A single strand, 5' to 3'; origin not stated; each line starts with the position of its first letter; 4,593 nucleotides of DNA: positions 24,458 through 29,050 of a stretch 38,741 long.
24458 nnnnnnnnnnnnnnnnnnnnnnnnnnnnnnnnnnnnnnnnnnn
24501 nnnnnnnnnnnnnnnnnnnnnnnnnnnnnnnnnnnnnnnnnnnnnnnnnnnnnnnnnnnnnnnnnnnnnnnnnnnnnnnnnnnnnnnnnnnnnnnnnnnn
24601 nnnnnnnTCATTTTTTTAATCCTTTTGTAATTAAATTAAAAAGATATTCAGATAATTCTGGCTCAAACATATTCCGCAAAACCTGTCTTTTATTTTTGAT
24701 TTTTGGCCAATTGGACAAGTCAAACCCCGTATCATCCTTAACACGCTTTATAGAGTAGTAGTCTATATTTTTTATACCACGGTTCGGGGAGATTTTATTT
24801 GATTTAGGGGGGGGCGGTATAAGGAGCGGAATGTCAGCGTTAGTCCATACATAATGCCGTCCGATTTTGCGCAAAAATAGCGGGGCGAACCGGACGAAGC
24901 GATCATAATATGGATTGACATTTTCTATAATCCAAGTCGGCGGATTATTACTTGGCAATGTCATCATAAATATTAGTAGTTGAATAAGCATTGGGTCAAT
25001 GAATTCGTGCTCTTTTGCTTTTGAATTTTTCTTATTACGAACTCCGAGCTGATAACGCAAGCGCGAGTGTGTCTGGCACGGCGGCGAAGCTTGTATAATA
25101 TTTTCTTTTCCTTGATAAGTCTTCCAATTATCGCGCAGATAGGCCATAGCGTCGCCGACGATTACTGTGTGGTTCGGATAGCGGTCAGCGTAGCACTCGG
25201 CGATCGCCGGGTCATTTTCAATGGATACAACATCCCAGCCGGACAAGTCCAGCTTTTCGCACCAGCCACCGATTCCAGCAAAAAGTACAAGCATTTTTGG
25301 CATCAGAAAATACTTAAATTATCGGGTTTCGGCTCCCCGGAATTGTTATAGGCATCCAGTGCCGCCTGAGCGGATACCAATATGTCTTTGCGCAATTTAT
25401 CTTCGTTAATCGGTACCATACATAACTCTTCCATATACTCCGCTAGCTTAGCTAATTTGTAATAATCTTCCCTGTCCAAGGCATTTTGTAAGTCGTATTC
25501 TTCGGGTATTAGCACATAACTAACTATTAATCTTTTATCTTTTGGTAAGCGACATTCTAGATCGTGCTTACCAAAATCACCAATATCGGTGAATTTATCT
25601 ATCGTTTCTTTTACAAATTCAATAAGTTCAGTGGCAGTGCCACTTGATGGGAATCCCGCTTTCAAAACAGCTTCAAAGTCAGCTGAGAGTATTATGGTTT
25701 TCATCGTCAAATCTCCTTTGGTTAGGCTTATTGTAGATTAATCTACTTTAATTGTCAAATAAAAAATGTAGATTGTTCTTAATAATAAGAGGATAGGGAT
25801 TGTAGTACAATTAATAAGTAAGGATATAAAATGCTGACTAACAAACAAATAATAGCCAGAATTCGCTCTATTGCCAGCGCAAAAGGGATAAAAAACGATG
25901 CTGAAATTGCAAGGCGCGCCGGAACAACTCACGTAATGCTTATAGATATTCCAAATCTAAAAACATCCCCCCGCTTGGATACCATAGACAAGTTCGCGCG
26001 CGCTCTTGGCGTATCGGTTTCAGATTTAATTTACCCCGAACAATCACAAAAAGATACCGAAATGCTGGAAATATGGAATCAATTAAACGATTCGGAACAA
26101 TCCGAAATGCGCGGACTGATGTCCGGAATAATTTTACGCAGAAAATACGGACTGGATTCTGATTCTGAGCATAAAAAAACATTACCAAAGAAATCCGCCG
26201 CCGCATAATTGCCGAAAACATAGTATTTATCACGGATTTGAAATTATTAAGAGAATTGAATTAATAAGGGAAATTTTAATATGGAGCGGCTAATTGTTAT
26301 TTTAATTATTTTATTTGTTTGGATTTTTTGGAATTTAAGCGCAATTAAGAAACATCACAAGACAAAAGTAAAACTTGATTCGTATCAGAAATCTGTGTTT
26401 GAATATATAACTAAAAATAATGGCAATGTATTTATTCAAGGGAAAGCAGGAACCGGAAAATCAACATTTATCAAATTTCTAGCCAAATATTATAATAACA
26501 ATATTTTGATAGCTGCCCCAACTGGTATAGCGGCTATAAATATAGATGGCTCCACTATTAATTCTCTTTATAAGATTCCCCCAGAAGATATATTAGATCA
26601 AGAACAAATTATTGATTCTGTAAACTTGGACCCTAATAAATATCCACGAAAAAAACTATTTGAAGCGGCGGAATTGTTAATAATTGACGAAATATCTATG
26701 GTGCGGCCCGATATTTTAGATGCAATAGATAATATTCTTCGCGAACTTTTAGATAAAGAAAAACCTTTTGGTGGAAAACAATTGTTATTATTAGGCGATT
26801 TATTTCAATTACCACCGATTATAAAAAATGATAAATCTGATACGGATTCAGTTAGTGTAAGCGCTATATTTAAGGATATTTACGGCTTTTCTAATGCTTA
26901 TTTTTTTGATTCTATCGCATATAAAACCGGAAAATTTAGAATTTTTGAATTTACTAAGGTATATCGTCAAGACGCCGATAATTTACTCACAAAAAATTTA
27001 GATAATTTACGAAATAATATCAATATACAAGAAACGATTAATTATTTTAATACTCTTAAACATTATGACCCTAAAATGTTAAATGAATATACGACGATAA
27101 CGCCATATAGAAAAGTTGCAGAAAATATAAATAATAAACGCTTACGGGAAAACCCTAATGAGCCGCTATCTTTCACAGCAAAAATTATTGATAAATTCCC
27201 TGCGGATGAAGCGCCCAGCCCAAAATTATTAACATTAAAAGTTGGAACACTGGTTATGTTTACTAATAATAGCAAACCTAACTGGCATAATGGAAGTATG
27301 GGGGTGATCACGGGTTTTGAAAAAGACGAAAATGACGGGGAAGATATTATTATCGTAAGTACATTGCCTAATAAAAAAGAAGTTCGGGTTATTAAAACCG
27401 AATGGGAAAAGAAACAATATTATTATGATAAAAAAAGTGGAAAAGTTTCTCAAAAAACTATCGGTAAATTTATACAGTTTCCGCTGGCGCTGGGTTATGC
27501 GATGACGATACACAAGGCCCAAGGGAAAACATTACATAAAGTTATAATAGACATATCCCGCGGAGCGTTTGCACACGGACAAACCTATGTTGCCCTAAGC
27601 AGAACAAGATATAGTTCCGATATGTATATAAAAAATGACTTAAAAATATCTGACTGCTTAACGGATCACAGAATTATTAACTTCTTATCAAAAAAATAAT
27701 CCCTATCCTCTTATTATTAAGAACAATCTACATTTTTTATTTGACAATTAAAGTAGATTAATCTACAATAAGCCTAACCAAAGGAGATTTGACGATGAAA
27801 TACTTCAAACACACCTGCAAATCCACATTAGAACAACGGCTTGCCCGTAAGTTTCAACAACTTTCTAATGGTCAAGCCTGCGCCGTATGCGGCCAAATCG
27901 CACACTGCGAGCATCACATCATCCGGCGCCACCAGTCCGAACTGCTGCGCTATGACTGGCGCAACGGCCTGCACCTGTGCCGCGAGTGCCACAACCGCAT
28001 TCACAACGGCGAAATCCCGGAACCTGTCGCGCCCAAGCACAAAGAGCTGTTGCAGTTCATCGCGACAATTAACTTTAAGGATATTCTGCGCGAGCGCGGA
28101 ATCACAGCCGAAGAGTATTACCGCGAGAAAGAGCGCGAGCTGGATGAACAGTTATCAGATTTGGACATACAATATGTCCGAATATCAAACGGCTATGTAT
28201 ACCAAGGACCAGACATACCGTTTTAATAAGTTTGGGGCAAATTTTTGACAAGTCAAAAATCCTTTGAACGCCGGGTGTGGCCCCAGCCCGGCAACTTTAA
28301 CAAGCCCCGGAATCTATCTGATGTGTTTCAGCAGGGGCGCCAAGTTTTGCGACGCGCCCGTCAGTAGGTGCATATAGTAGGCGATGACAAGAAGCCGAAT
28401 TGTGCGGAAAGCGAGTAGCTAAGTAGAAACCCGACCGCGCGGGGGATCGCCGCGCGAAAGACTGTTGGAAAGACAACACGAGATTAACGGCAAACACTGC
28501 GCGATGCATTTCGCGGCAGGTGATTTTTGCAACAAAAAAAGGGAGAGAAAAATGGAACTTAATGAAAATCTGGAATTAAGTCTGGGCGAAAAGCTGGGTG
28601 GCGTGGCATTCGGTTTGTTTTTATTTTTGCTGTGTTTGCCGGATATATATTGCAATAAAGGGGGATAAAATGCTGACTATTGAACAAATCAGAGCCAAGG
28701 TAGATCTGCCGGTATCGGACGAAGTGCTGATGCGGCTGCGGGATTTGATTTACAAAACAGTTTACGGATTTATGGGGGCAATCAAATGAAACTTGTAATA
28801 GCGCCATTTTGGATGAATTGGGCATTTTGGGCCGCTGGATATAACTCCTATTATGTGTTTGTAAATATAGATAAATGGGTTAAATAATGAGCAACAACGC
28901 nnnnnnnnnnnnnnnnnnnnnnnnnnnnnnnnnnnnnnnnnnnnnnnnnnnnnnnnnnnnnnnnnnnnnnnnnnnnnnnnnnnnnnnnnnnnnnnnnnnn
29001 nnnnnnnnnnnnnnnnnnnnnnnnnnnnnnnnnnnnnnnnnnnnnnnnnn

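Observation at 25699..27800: Perfect 103-bp inverted repeat makes the two early promoters identical and brackets a repressor-helicase cassette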

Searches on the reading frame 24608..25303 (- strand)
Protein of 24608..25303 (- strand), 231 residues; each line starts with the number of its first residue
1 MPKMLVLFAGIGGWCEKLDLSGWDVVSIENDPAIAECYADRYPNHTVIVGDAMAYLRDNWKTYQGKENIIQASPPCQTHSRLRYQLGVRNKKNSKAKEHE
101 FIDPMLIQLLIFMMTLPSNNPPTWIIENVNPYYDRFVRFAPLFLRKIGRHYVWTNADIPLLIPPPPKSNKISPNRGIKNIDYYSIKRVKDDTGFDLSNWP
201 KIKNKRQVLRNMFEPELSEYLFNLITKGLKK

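Call 5: search_protein_families(library=pfam, proteins=[window:24608-25303:-], max_evalue=0.01)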
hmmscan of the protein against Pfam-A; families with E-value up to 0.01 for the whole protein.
window:24608-25303:- (231 aa): 1 family
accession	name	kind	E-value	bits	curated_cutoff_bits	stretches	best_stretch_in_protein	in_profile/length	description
PF00145.23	DNA_methylase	-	4.8e-07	29.9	22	1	5-93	4-88/324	C-5 cytosine-specific DNA methylase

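Call 9: search_protein_families(library=padloc, proteins=[window:24608-25303:-], max_evalue=0.01)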
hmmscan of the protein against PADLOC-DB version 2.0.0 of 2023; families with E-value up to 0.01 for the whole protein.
window:24608-25303:- (231 aa): 17 families
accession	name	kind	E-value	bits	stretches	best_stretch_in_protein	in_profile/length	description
PDLC03326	MTase_II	-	8.7e-10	36.3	1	3-81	6-89/412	Type II methyltransferase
PDLC03234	MTase_II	-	2.4e-08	31.6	1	3-94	6-100/375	Type II methyltransferase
PDLC03378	MTase_II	-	1.2e-07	29.4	1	3-94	4-95/344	Type II methyltransferase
PDLC00033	DruM2|DruM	-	1.1e-06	26.2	1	6-97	26-122/368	DNA cytosine methylase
PDLC03272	MTase_II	-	5.1e-06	23.9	1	1-92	74-161/407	Type II methyltransferase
PDLC03384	MTase_II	-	1.6e-05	21.9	1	5-91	7-96/377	Type II methyltransferase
PDLC03307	MTase_II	-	2.6e-05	21.6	1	4-90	3-86/382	Type II methyltransferase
PDLC04134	mad2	-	6.9e-05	19.8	1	3-79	294-370/492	mads_2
PDLC03243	MTase_II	-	0.00049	17.2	1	4-130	11-126/377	Type II methyltransferase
PDLC00034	DruM2|DruM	-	0.00054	16.5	1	6-89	12-102/457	DNA cytosine methylase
PDLC03270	MTase_II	-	0.00069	16.8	1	3-81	2-80/309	Type II methyltransferase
PDLC03237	MTase_II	-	0.00081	15.4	1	7-86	799-887/1036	Type II methyltransferase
PDLC00026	DruM2|DruM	-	0.0015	16.2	1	4-132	7-120/336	DNA cytosine methylase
PDLC00027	DruM2|DruM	-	0.0015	16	1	3-82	13-87/361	DNA cytosine methylase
PDLC02655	DrmMII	-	0.0016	15.9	1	3-150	2-137/323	DrmMII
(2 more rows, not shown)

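Call 27: search_protein_families(library=phrogs, proteins=[window:24608-25303:-], max_evalue=0.001)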
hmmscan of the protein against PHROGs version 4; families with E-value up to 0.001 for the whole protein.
window:24608-25303:- (231 aa): 4 families
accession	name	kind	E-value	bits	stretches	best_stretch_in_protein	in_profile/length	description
phrog_363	-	other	8.2e-21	75.5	1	1-134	53-170/327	DNA methyltransferase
phrog_116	-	other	7.4e-10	38.8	1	1-93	207-293/779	DNA methyltransferase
phrog_5999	-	other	2e-07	32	1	3-83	4-85/109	DNA methyltransferase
phrog_757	-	other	0.00016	21.8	1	2-128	15-127/247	DNA methyltransferase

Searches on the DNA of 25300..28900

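Call 81: search_rna_families(source=window, start=25300, end=28900, threshold=evalue, max_evalue=1)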
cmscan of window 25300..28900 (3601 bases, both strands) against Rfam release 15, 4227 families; matches with E-value up to 1: 0.
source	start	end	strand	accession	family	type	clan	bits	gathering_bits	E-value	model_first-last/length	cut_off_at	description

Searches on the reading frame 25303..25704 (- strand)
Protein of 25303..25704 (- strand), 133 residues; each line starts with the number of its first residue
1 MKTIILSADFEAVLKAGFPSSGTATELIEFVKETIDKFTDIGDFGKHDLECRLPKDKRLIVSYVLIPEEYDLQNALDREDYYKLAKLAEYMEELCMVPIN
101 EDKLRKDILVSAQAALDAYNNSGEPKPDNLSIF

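Call 5: search_protein_families(library=pfam, proteins=[window:25303-25704:-], max_evalue=0.01)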
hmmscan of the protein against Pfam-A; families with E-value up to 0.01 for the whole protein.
window:25303-25704:- (133 aa): 1 family
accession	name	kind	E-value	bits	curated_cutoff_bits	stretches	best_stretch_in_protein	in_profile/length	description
PF15583.11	Imm68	-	0.0073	17.1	29.6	1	61-91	118-148/152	Immunity protein 68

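Call 9: search_protein_families(library=padloc, proteins=[window:25303-25704:-], max_evalue=0.01)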
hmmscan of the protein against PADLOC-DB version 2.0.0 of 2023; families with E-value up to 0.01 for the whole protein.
window:25303-25704:- (133 aa): 0 families

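Call 14: find_encoding_contigs(protein=window:25303-25704:-, flank=6000, max_places=10)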
Protein window:25303-25704:- (133 aa): no gene with exactly this product is on record in the collection.

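Call 27: search_protein_families(library=phrogs, proteins=[window:25303-25704:-], max_evalue=0.001)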
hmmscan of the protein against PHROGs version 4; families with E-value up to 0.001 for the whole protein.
window:25303-25704:- (133 aa): 0 families

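Call 76: predict_structure(protein=window:25303-25704:-)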
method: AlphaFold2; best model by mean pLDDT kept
length: 133 residues; sequences in the alignment: 1
mean_pLDDT: 60.0   pTM: 0.48
mean pLDDT of the five models: 60.0, 52.9, 43.6, 43.5, 41.7
residues with pLDDT >= 90: 0; 70-90: 1; 50-70: 120; < 50: 12
segments of 3 or more residues with pLDDT < 50: 128-133
pLDDT, mean of each block of 10 residues (from residue 1): 56 55 61 67 64 63 66 63 64 55 59 61 55 33
secondary structure, 60 per line:
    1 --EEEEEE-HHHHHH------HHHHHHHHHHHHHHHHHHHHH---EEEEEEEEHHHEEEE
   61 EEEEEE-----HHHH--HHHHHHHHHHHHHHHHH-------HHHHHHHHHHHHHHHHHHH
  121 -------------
elements in order: E3-8 H10-15 H22-42 E46-53 E57-66 H72-75 H78-94 H102-120

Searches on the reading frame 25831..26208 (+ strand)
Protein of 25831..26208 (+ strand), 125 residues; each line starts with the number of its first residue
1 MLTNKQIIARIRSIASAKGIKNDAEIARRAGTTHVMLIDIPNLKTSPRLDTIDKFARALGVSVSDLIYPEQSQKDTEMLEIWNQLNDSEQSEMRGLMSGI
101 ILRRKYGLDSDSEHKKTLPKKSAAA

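Call 5: search_protein_families(library=pfam, proteins=[window:25831-26208:+], max_evalue=0.01)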
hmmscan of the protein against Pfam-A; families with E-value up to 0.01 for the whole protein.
window:25831-26208:+ (125 aa): 3 families
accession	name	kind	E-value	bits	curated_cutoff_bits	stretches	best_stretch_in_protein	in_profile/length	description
PF13443.12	HTH_26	-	1e-05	26.1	22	1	10-70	1-61/63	Cro/C1-type HTH DNA-binding domain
PF01381.28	HTH_3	-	3.9e-05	24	23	1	20-66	10-55/55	Helix-turn-helix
PF21716.3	dnstrm_HI1420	-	0.00062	20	27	1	5-63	31-86/90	Probable addiction module antidote protein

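Call 9: search_protein_families(library=padloc, proteins=[window:25831-26208:+], max_evalue=0.01)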
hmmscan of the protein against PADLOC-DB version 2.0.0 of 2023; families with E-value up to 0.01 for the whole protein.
window:25831-26208:+ (125 aa): 4 families
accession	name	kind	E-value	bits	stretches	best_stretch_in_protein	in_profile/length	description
PDLC02926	HTH_VI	-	8.6e-07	27.1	1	11-77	6-71/92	-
PDLC04775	PDC-M69A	-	0.0002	19.8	1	6-98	7-98/113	-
PDLC03665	Control_protein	-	0.0013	17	1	25-72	27-74/77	control protein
PDLC04142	capH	-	0.0019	17.2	1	9-77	9-75/103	capH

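Call 27: search_protein_families(library=phrogs, proteins=[window:25831-26208:+], max_evalue=0.001)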
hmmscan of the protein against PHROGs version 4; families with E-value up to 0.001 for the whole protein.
window:25831-26208:+ (125 aa): 8 families
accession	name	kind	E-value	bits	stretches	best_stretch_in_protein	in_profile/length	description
phrog_2967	-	transcription regulation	1.3e-09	39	1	4-92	8-97/225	transcriptional regulator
phrog_4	-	transcription regulation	6.7e-07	29.6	1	5-76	131-201/400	transcriptional repressor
phrog_8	-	transcription regulation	1.3e-06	29.1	1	5-81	160-230/346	transcriptional regulator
phrog_3557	-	transcription regulation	9.9e-05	23.6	1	4-96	11-101/142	transcriptional regulator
phrog_7241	-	transcription regulation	0.00027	22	1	24-67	78-121/122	transcriptional regulator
phrog_4268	-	transcription regulation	0.00031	21.9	1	6-63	35-89/96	transcriptional repressor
phrog_1373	-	transcription regulation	0.00035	21.6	1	24-78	80-134/166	transcriptional regulator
phrog_5823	-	transcription regulation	0.00081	19.6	1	5-77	5-77/404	transcriptional regulator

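Call 30: find_homologous_proteins(query=window:25831-26208:+, max_evalue=0.001)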
Query window:25831-26208:+ (125 aa): 1 proteins with E <= 0.001 among 33 candidates.
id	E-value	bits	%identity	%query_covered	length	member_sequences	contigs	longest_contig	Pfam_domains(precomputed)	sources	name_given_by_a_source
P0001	7.8e-73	260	100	100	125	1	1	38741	PF13443.13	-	-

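Call 52: find_related_loci(query=A1, collection=metagenome_contigs, flank=8000)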
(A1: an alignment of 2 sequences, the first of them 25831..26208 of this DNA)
Query A1 (125 aa) in metagenome_contigs; peptide patterns used: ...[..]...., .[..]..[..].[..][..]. (x = any residue, [..] = any of these).
151 stretches matched a pattern; 6 encode a relative of the query (tblastn E <= 1e-3); 6 distinct loci.
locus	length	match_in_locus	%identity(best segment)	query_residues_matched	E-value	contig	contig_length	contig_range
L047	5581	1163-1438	47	1-92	8e-23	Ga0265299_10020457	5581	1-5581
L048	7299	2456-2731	47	1-92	1e-22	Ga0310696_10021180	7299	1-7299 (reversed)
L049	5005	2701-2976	47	1-92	1e-22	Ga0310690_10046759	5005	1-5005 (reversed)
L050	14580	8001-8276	45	1-92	5e-21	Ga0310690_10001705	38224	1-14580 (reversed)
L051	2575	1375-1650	45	1-92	7e-21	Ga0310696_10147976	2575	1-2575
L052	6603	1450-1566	44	43-81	2e-5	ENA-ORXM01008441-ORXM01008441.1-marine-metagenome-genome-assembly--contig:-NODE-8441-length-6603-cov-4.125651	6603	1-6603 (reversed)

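Call 53: find_related_loci(query=A1, collection=viral_contigs, flank=8000)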
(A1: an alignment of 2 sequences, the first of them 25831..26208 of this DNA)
Query A1 (125 aa) in viral_contigs; peptide patterns used: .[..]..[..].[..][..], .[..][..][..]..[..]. (x = any residue, [..] = any of these).
189 stretches matched a pattern, but none encodes a relative of the query by tblastn (E <= 1e-3).

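Call 62: find_related_loci(query=A2, collection=genome_contigs, flank=6000)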
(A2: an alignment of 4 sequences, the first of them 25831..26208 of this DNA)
Query A2 (125 aa) in genome_contigs; peptide patterns used: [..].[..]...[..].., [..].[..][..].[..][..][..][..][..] (x = any residue, [..] = any of these).
112 stretches matched a pattern; 4 encode a relative of the query (tblastn E <= 1e-3); 4 distinct loci.
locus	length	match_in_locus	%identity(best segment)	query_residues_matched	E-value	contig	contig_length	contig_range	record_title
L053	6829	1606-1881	49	1-92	4e-24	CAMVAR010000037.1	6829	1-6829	MAG TPA_asm: uncultured proteobacterium isolate SRR8387716_bin.101_metaWRAP_v1.3_MAG genome assembly, contig: ERZ1420954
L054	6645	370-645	43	1-92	2e-20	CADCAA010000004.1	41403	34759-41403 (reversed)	MAG: uncultured proteobacterium isolate RUG14456 genome assembly, contig: RUG14456_asm_4, whole genome shotgun sequence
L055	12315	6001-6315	29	6-105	7e-12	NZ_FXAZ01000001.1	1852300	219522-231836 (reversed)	Paenibacillus aquistagni strain 11, whole genome shotgun sequence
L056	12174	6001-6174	39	9-67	7e-7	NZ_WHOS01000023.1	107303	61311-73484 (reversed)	Azospirillum melinis strain TMCY0552 NODE_23_length_107304_cov_56.190209_1-107304, whole genome shotgun sequence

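Call 67: search_solved_structures(query=A2, max_evalue=0.01)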
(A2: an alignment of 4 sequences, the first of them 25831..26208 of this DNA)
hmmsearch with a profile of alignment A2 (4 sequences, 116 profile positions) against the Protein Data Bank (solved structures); distinct sequences matched with E-value up to 0.01: 6.
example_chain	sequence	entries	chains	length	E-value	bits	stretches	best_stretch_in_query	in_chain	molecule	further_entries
3cmu_A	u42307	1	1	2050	1.4e-09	41.3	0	56-96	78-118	Protein recA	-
3cmt_A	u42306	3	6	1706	7e-08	35.8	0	56-96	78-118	Protein recA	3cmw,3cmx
1b0n_A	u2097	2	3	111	3.5e-06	30.4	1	7-106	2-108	PROTEIN (SINR PROTEIN) | HTH-TYPE TRANSCRIPTIONAL REGULATOR SINR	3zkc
3cmv_A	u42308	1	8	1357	4.3e-06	30.1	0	56-96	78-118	Protein recA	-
3qq6_A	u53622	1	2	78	0.00022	24.6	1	7-73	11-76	HTH-type transcriptional regulator sinR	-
5tn0_A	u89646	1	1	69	0.00027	24.3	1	7-73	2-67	HTH-type transcriptional regulator SinR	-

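Call 77: search_protein_families(library=pfam, proteins=[L050:8435-9022:+, L053:2059-2547:+, L054:822-1337:+, L054:1331-1933:-, L050:6749-7915:-, L050:9183-9458:+, L050:10780-11901:+], max_evalue=0.01)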
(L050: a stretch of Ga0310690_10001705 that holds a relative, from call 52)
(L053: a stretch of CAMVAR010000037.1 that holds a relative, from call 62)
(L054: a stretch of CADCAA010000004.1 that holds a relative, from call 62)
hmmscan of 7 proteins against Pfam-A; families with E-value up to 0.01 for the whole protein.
L050:8435-9022:+ (195 aa): 1 family
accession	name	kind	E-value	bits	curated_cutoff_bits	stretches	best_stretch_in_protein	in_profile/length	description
PF13280.12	WYL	-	2e-05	24.9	21.8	1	87-142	12-68/70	WYL domain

L053:2059-2547:+ (162 aa): 1 family
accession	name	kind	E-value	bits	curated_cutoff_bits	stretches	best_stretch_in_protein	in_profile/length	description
PF13280.12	WYL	-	7.1e-11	42.4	21.8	1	50-106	13-69/70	WYL domain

L054:822-1337:+ (171 aa): 0 families

L054:1331-1933:- (200 aa): 1 family
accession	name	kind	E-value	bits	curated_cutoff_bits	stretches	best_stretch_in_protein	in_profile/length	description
PF13091.12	PLDc_2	-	3.5e-26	92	27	1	60-184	1-132/132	PLD-like domain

L050:6749-7915:- (388 aa): 0 families

L050:9183-9458:+ (91 aa): 1 family
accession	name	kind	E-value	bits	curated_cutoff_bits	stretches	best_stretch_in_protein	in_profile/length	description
PF10073.14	GapR_DNA-bd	-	1e-23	83.2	22.6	1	14-83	3-72/72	GapR-like, DNA-binding domain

L050:10780-11901:+ (373 aa): 1 family
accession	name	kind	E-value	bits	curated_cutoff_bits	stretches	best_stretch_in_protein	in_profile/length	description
PF13730.12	HTH_36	-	4.6e-10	39.6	25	1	21-75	2-55/55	Helix-turn-helix domain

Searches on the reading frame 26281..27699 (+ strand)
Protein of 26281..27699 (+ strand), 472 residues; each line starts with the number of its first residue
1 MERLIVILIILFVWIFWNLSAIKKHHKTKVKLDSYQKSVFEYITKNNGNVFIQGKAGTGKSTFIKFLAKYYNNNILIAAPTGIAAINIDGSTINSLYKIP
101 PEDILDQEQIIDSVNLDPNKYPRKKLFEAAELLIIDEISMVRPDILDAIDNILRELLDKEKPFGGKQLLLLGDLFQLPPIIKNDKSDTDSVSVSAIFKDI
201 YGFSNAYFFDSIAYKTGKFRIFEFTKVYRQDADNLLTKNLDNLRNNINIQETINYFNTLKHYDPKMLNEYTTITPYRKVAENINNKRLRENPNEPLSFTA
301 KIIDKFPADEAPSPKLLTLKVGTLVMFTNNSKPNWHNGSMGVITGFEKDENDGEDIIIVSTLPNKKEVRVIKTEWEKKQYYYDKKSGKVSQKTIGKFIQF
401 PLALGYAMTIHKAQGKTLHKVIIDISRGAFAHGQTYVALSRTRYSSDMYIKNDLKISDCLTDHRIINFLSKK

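Call 5: search_protein_families(library=pfam, proteins=[window:26281-27699:+], max_evalue=0.01)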
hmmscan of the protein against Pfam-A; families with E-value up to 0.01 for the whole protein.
window:26281-27699:+ (472 aa): 17 families
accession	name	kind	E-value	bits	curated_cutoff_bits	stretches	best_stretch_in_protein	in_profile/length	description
PF05970.20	PIF1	-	3.8e-30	105.6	25.9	1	32-189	2-165/223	PIF1-like helicase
PF13604.12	AAA_30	-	6.1e-12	46.1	27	1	32-180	2-131/191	AAA domain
PF13245.12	AAA_19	-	6.9e-12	46.1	25.1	1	46-180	10-132/134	AAA domain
PF02689.20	Herpes_Helicase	-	5.1e-10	38.5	27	1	406-457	731-784/808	Helicase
PF07693.20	KAP_NTPase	-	2.1e-07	31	20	1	34-271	3-103/293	KAP family P-loop domain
PF01443.25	Viral_helicase1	-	6.3e-06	26.6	21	0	51-145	2-75/228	Viral superfamily 1 RNA helicase core domain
PF13086.12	AAA_11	-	4.4e-05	23.8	27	0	32-85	2-65/257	AAA domain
PF07728.20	AAA_5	-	0.00022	21.7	22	1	49-154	1-91/139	AAA domain (dynein-related subfamily)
PF13401.12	AAA_22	-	0.00051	20.8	27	1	46-161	4-114/130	AAA domain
PF00270.35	DEAD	-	0.00066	19.9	26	0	34-156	2-145/167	DEAD/DEAH box helicase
PF13173.12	AAA_14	-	0.00083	19.8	27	1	48-158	3-86/129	AAA domain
PF13538.12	UvrD_C_2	-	0.0011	19.3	27.4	1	405-443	2-46/52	UvrD-like helicase C-terminal domain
PF05673.19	DUF815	-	0.0015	18.1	23.8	1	46-98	52-97/249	Protein of unknown function (DUF815)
PF13191.12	AAA_16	-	0.0028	18.6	32.6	1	48-117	25-85/167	AAA ATPase domain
PF13479.12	AAA_24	-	0.0045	17.3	27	1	49-151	4-86/195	AAA domain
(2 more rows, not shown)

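Call 9: search_protein_families(library=padloc, proteins=[window:26281-27699:+], max_evalue=0.01)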
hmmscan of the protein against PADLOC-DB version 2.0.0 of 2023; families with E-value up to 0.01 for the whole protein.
window:26281-27699:+ (472 aa): 14 families
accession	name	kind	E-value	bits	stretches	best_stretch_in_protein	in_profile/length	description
PDLC05064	PDC-S68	-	1.5e-20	70.6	2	30-278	684-921/1273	-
PDLC01734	typeIV_RecD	-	4.6e-19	66.1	2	26-180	334-476/763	RecD_0_IVD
PDLC05065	PDC-S68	-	9.8e-19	64.6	2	41-180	615-745/1221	-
PDLC04475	PDC-M16A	-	4.2e-17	59.9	1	26-387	6-370/721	-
PDLC05066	PDC-S68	-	3.1e-16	56.6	2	25-180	572-721/1202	-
PDLC04476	PDC-M16A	-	6.1e-16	56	2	38-256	11-237/691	-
PDLC01148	RecD_like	-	6.7e-16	55.7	2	25-180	306-445/719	RecD/Tra ATPase fused to N-terminal HHH domain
PDLC05035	PDC-S53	-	1.5e-13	47.7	2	33-180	496-618/900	-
PDLC04474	PDC-M16A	-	1e-07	28.8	1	363-429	613-673/917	-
PDLC04472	PDC-M16A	-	2.1e-07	27.7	1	39-180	231-392/930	-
PDLC03921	MkoA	-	0.00029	16.6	1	23-72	1018-1067/1607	-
PDLC03920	MkoA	-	0.00038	16.9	0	26-71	610-655/1112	-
PDLC04471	PDC-M16A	-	0.00089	16.2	1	401-444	417-457/687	-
PDLC04140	mad8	-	0.0027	15.3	1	45-80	25-65/314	mads_8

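Call 13: find_encoding_contigs(protein=window:26281-27699:+, flank=6000, max_places=10)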
Protein window:26281-27699:+ (472 aa): no gene with exactly this product is on record in the collection.

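Call 16: find_related_loci(query=window:26281-27699:+, collection=viral_contigs, flank=6000)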
Query window:26281-27699:+ (472 aa) in viral_contigs; peptide patterns used: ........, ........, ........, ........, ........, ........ (x = any residue, [..] = any of these).
1 stretches matched a pattern, but none encodes a relative of the query by tblastn (E <= 1e-3).

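Call 27: search_protein_families(library=phrogs, proteins=[window:26281-27699:+], max_evalue=0.001)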
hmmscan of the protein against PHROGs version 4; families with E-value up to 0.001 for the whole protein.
window:26281-27699:+ (472 aa): 8 families
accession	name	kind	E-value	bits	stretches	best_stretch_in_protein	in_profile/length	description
phrog_325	-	DNA, RNA and nucleotide metabolism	1e-79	270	1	27-470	466-888/986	Dda-like helicase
phrog_30356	-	DNA, RNA and nucleotide metabolism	1.4e-46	160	2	47-413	18-385/823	helicase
phrog_4412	-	DNA, RNA and nucleotide metabolism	1.5e-21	77.5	2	25-180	324-463/743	exonuclease V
phrog_25471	-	unknown function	3.3e-08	34.7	1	39-150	13-141/162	-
phrog_16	-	DNA, RNA and nucleotide metabolism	3.2e-06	26.6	1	25-144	266-391/986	DNA helicase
phrog_1967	-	DNA, RNA and nucleotide metabolism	2.3e-05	24.2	1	25-78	146-202/776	DNA helicase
phrog_7485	-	unknown function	5.9e-05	23.2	1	50-79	230-259/430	-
phrog_168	-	DNA, RNA and nucleotide metabolism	0.00027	21.7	0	36-145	29-116/314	clamp loader of DNA polymerase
